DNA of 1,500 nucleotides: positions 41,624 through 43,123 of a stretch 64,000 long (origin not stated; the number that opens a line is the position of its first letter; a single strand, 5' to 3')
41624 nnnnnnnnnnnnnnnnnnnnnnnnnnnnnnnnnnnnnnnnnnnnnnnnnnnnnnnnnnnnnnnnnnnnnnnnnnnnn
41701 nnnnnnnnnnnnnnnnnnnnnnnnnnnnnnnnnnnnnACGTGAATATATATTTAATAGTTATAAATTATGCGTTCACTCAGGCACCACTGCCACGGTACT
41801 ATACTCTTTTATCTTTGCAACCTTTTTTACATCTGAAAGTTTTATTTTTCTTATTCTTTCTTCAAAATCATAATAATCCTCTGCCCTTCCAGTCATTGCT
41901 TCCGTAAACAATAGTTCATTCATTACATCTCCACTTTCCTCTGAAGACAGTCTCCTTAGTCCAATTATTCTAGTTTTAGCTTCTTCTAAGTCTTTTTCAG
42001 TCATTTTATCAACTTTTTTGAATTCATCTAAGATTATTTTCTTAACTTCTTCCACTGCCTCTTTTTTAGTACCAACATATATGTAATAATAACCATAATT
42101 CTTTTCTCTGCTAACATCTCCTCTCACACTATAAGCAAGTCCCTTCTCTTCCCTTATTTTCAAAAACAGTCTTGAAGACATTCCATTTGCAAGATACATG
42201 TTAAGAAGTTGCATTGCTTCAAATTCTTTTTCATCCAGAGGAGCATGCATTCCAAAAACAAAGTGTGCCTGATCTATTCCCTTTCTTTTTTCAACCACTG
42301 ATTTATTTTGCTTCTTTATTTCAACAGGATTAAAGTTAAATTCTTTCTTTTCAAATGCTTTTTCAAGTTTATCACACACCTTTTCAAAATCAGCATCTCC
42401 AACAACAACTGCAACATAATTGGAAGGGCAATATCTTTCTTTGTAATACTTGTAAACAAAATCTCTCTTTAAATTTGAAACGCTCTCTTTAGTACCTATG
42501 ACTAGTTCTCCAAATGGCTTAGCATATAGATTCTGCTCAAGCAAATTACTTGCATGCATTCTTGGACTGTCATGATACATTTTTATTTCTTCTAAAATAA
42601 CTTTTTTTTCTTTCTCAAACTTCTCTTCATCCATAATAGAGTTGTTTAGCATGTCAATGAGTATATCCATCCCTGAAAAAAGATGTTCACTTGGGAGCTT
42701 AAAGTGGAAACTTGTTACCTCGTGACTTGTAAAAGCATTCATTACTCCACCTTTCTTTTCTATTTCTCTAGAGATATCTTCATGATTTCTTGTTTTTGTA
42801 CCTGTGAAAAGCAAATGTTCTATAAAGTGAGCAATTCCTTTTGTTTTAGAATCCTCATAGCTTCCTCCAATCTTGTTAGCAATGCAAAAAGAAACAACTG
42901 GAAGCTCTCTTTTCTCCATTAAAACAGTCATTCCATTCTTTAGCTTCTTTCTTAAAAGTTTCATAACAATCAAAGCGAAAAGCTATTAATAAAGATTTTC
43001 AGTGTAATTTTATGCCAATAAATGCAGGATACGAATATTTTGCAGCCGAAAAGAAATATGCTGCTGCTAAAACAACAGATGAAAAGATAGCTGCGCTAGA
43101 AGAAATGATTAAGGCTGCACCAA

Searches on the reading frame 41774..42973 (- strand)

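Call 66: search_protein_families(library=pfam, proteins=[window:41774-42973:-], max_evalue=0.0001)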
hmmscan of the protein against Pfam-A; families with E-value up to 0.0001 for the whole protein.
window:41774-42973:- (399 aa): 2 families
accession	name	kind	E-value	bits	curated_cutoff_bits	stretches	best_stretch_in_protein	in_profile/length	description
PF05193.26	Peptidase_M16_C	-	5.4e-35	121.3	23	1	168-335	2-180/181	Peptidase M16 inactive domain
PF00675.25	Peptidase_M16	-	7.7e-32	110.7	22.3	1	26-159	12-146/149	Insulinase (Peptidase family M16)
